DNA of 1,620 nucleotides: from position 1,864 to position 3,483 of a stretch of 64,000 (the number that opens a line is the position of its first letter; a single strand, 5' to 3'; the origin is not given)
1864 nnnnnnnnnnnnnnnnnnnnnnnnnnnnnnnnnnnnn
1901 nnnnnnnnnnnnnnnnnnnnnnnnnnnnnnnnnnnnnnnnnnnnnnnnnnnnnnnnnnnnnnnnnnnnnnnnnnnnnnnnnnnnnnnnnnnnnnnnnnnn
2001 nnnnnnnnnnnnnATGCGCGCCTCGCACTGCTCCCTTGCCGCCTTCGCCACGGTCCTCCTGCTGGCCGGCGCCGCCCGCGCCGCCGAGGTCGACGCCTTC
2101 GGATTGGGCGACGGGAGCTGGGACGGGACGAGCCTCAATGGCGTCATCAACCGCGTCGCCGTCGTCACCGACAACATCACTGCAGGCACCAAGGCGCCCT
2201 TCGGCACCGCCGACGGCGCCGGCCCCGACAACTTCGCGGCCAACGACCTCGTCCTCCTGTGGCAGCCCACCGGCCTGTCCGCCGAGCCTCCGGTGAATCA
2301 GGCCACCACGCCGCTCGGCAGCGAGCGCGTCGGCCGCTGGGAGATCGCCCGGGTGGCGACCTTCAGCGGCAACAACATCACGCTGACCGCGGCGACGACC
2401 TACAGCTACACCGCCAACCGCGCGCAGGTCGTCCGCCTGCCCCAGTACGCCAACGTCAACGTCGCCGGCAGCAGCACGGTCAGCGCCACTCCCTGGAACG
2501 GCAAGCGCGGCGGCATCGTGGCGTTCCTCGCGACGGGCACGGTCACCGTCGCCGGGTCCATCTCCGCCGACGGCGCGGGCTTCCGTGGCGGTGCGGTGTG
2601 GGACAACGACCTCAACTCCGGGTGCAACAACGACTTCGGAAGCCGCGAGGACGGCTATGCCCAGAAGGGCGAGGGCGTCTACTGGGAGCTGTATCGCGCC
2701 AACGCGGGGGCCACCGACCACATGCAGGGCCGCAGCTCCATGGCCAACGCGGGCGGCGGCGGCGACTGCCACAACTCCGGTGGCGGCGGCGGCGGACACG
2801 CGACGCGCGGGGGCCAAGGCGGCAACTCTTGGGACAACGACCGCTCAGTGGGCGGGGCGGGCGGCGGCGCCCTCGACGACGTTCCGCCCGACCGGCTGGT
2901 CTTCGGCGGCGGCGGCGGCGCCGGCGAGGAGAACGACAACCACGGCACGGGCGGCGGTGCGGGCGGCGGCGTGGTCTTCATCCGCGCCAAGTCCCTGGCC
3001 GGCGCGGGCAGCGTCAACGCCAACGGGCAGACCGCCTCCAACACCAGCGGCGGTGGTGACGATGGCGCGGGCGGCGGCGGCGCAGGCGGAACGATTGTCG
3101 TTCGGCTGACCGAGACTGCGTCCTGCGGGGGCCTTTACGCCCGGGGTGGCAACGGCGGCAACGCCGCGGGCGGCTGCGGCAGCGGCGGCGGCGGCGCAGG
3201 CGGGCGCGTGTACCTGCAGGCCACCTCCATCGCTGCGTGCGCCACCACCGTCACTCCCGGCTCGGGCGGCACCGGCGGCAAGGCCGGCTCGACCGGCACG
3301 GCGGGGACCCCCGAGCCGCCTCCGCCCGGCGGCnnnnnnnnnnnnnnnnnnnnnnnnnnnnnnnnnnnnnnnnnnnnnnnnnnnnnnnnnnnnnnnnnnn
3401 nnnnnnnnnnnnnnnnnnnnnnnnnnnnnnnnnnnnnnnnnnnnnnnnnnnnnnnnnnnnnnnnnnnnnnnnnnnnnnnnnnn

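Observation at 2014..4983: Composite secreted protein with a Gly-rich beta-helix-like region, Cys-rich repeats and a MYXO-CTERM tail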

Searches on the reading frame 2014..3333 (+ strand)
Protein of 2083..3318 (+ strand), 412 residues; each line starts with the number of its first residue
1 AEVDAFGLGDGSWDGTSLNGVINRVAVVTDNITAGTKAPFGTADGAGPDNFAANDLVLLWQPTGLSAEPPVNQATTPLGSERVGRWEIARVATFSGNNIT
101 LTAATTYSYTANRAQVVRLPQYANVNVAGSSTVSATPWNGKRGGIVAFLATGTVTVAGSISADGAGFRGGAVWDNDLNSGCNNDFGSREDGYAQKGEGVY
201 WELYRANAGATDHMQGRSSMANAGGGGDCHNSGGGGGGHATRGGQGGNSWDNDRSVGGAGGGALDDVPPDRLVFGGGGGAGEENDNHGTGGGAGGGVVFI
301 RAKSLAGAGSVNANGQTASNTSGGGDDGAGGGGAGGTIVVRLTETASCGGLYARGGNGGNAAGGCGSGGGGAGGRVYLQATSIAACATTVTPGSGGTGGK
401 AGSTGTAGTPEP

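Call 30: predict_structure(alignment_id=A1)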
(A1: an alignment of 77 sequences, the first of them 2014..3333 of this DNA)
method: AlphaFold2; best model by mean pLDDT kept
length: 440 residues; sequences in the alignment: 77
mean_pLDDT: 91.1   pTM: 0.90
mean pLDDT of the five models: 91.1, 90.7, 89.8, 89.7, 89.1
residues with pLDDT >= 90: 335; 70-90: 75; 50-70: 28; < 50: 2
segments of 3 or more residues with pLDDT < 50: none
pLDDT, mean of each block of 10 residues (from residue 1): 64 72 66 90 95 93 67 86 93 90 93 91 93 94 97 98 95 98 98 89 88 93 79 75 95 95 98 92 96 96 94 97 98 98 90 98 97 98 95 98 95 98 96 85
secondary structure, 60 per line:
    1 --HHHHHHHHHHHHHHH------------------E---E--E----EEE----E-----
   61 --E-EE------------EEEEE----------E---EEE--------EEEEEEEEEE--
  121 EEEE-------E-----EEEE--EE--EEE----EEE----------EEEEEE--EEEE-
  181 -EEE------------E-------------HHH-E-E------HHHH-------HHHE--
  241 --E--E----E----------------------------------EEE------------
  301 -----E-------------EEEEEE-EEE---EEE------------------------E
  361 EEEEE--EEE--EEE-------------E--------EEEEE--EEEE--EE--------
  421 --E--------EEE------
elements in order: H3-17 E48-50 E79-83 E98-100 E109-118 E121-124 E138-141 E148-150 E155-157 E168-173 E176-179 E182-184 H224-227 E286-288 E320-325 E327-329 E333-335 E360-365 E368-370 E373-375 E398-402 E405-408 E432-434
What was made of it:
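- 2014..2082 (+): Sec signal peptide, aa 1-23 (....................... | AEV), type I with no lipobox. The model shows a helix at aa 3-17 (call 30).
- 2083..3318 (+): AgmC_N head, aa 24-435: an N-terminal small beta-barrel/sandwich part (about aa 24-185) followed by a Gly-rich beta-helix (about aa 186-435). AF2 gives pLDDT 91.1 and pTM 0.90 (call 30).
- The AF2 model of the head has pLDDT 91 (call 30).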

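Call 44: fold_search(model_id=the predicted structure, library=pdb)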
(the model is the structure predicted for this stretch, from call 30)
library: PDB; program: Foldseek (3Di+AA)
matches with E <= 10: 252; with E <= 0.001: 8
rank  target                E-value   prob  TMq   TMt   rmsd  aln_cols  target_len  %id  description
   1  4ru4_B                2.5e-05  0.95  0.17  0.14  20.9       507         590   13  Crystal structure of the tailspike protein gp49 from Pseudomonas phage LKA1 (released 2015-11-18)
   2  4ru4_A                8.1e-05  0.92  0.17  0.13  18.5       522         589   10  Crystal structure of the tailspike protein gp49 from Pseudomonas phage LKA1 (released 2015-11-18)
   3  4ru5_A                1.2e-04  0.96  0.19  0.14  20.6       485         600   12  Crystal Structure of the Pseudomonas phage phi297 tailspike gp61 (released 2015-11-18)
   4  4ru5_C                1.5e-04  0.95  0.19  0.14  20.6       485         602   12  Crystal Structure of the Pseudomonas phage phi297 tailspike gp61 (released 2015-11-18)
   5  7w1c_C                3.1e-04  0.89  0.17  0.13  17.7       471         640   10  Crystal structure of Klebsiella pneumoniae K1 capsule-specific polysaccharide lyase in a P1 crystal form (released 2022-05-18)
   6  4y9v_A                3.4e-04  0.91  0.19  0.14  18.8       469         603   11  Gp54 tailspike of Acinetobacter baumannii bacteriophage AP22 in complex with A. baumannii capsular saccharide (released 2017-02-01)
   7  7w1d_D                8.6e-04  0.63  0.17  0.12  19.5       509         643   10  Crystal structure of Klebsiella pneumoniae K1 capsule-specific polysaccharide lyase in a C2 crystal form (released 2022-05-18)
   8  7w1c_B                9.5e-04  0.85  0.17  0.13  18.1       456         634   10  Crystal structure of Klebsiella pneumoniae K1 capsule-specific polysaccharide lyase in a P1 crystal form (released 2022-05-18)
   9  7w1c_D                1.3e-03  0.75  0.16  0.12  19.4       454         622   10  Crystal structure of Klebsiella pneumoniae K1 capsule-specific polysaccharide lyase in a P1 crystal form (released 2022-05-18)
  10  7w1c_A                1.4e-03  0.72  0.16  0.12  19.6       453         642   10  Crystal structure of Klebsiella pneumoniae K1 capsule-specific polysaccharide lyase in a P1 crystal form (released 2022-05-18)
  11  7w1c_E                1.6e-03  0.77  0.17  0.12  16.6       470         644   10  Crystal structure of Klebsiella pneumoniae K1 capsule-specific polysaccharide lyase in a P1 crystal form (released 2022-05-18)
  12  7w1d_H                2.3e-03  0.80  0.18  0.14  17.1       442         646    9  Crystal structure of Klebsiella pneumoniae K1 capsule-specific polysaccharide lyase in a C2 crystal form (released 2022-05-18)
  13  7vul_B                3.7e-03  0.80  0.16  0.12  15.2       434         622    7  Structure of Klebsiella Phage P560 depolymerase (released 2022-11-16)
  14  7vul_A                6.3e-03  0.66  0.16  0.12  15.2       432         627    7  Structure of Klebsiella Phage P560 depolymerase (released 2022-11-16)
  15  9k4a_A                1.0e-02  0.60  0.17  0.12  17.0       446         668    8  Cryo-EM structure of depolymerase S2-4 from Klebsiella phage K64-1 (released 2026-03-25)
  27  4hiz_C                3.7e-01  0.66  0.13  0.09   6.4       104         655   13  Phage phi92 endosialidase (released 2014-01-15)
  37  4hiz_B                6.2e-01  0.54  0.13  0.09   6.3       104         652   13  Phage phi92 endosialidase (released 2014-01-15)
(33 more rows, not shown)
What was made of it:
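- The best Foldseek hits are phage tailspike depolymerases and a K1 capsule lyase (E 2.5e-5 to 1e-3) (call 44). TM-scores are 0.16-0.19 with rmsd above 15 A (call 44).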

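Call 68: search_protein_representatives(protein=window:2083-3318:+)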
Query: 412 residues. Proteins with E-value up to 0.001 (for the whole library): 5292; up to 1e-10: 3524; up to 1e-30: 903. The best 150 are listed.
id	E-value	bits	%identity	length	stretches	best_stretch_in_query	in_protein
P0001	8.1e-256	865.4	100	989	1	1-412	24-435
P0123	9.3e-106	370.9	45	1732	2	4-400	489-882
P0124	4.1e-93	329.3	37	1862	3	51-397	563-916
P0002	7.6e-88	311.9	54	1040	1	2-408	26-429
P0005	4.8e-86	306.0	40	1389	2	1-408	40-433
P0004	4.1e-84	299.6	54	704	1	58-408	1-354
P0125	5.9e-78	279.3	38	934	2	36-401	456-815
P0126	6.5e-76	272.6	37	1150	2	52-399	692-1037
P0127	2.1e-75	270.9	38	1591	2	47-398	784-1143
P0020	7.1e-73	262.6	51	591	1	2-400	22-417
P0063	8.2e-73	262.4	49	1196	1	1-399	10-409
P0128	5.7e-72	259.6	47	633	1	1-410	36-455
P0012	1.3e-71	258.4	46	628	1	1-410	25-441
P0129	2.2e-71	257.7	42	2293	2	50-403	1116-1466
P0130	3.8e-71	256.9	48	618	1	1-402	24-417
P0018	9.0e-71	255.6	46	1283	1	1-396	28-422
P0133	1.6e-68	248.3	49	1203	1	1-403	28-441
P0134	1.9e-68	248.0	46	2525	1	2-402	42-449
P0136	3.7e-67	243.7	50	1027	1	1-405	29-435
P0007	2.7e-65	237.6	50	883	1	2-408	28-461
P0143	7.5e-64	232.8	44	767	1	1-407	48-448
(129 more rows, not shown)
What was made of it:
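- On AgmC (NF047640 gliding_AgmC_N): The family is multi-copy with 5292 representative clusters (call 68).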

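Call 71: search_protein_families(library=pfam, proteins=[P0123, P0124, P0125, P0134, P0143], max_evalue=0.0001)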
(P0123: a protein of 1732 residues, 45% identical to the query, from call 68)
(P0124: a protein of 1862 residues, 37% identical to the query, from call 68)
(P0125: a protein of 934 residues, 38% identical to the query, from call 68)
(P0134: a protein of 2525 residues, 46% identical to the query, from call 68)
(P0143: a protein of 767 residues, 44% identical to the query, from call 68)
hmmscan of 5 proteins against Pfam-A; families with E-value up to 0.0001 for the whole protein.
P0123 (1732 aa): 1 family
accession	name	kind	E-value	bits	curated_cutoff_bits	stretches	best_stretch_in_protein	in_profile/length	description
PF00691.25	OmpA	-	3.1e-20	72.8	27.2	1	1617-1712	2-98/98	OmpA family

P0124 (1862 aa): 3 families
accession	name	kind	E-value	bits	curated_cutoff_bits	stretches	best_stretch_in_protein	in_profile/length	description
PF18911.6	PKD_4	-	4.2e-39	132.9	27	3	472-531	24-83/85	PKD domain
PF00801.26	PKD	-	4.7e-20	71.8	23.5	2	477-518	24-68/80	PKD domain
PF13585.12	CHU_C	-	3.4e-12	46.7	27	1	1776-1858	3-84/86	CHU_C Type IX secretion signal domain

P0125 (934 aa): 1 family
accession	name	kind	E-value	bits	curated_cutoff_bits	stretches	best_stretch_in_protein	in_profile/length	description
PF18962.6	Por_Secre_tail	-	8.8e-07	29.6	27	1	859-925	1-68/75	Secretion system C-terminal sorting domain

P0134 (2525 aa): 8 families
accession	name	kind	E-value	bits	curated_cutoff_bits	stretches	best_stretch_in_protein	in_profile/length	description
PF19077.6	Big_13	-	2.9e-102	336.4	27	10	1298-1365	30-101/102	Bacterial Ig-like domain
PF17936.7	Big_6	-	4.7e-77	254.7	27.6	9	1380-1450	9-79/83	Bacterial Ig domain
PF17957.7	Big_7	-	1.3e-28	99.9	24.1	0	1369-1435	2-70/70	Bacterial Ig domain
PF09136.16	Glucodextran_B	-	1.3e-22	79.9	27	0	926-1009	4-82/83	Glucodextranase, domain B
PF00691.25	OmpA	-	2.8e-21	76.1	27.2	1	2410-2506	1-98/98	OmpA family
PF02494.22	HYR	-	3.9e-12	46.8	21.7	0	1157-1187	52-80/81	HYR domain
PF18884.5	TSP3_bac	-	1.4e-11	44.4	25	2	1542-1563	1-22/22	Bacterial TSP3 repeat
PF20622.4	Big_15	-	2.1e-06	27.9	27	0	585-646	14-75/82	Bacterial Ig domain (Big_16)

P0143 (767 aa): 0 families
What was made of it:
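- Elsewhere the same head is attached to other surface-anchoring devices: T9SS CTDs and OmpA domains (call 71). It also occurs with T9SS and OmpA anchors outside Myxococcota (call 71).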

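Call 76: search_protein_families(library=ncbifam, proteins=[P0133, P0136], max_evalue=0.1)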
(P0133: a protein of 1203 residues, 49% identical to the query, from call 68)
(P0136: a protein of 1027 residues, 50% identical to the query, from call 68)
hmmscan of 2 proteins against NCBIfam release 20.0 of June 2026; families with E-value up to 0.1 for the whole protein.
P0133 (1203 aa): 2 families
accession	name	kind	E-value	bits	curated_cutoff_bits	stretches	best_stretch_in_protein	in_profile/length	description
NF047640.1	gliding_AgmC_N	equivalog_domain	1.3e-109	367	275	1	21-434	13-412/412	adventurous gliding motility protein AgmC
TIGR03901.2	MYXO-CTERM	domain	0.00052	20.3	20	1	1168-1201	1-33/34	MYXO-CTERM sorting domain-containing protein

P0136 (1027 aa): 2 families
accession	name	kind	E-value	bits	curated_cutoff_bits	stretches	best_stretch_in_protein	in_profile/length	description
NF047640.1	gliding_AgmC_N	equivalog_domain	7.8e-111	370.9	275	1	20-425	11-411/412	adventurous gliding motility protein AgmC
TIGR04201.1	Myxo_Cys_RPT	repeat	0.0061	16.7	25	1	613-630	2-19/22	Cys-rich repeat-containing protein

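Call 78: search_solved_structures(query=A1, max_evalue=1)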
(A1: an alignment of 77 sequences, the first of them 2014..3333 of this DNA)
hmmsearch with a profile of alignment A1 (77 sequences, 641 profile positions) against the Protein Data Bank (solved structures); distinct sequences matched with E-value up to 1: 2.
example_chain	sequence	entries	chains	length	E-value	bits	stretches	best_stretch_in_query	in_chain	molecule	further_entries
7abf_A4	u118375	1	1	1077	0.02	17.1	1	407-533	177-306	Transcription elongation regulator 1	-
7abg_A4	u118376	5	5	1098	0.032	16.5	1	407-533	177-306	Transcription elongation regulator 1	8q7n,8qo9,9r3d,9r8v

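Call 79: search_protein_families(library=phrogs, proteins=[window:2083-3318:+], max_evalue=0.1)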
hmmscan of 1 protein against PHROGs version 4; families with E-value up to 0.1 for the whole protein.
window:2083-3318:+ (412 aa): 0 families
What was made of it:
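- Tried and rejected: Nothing (call 79).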
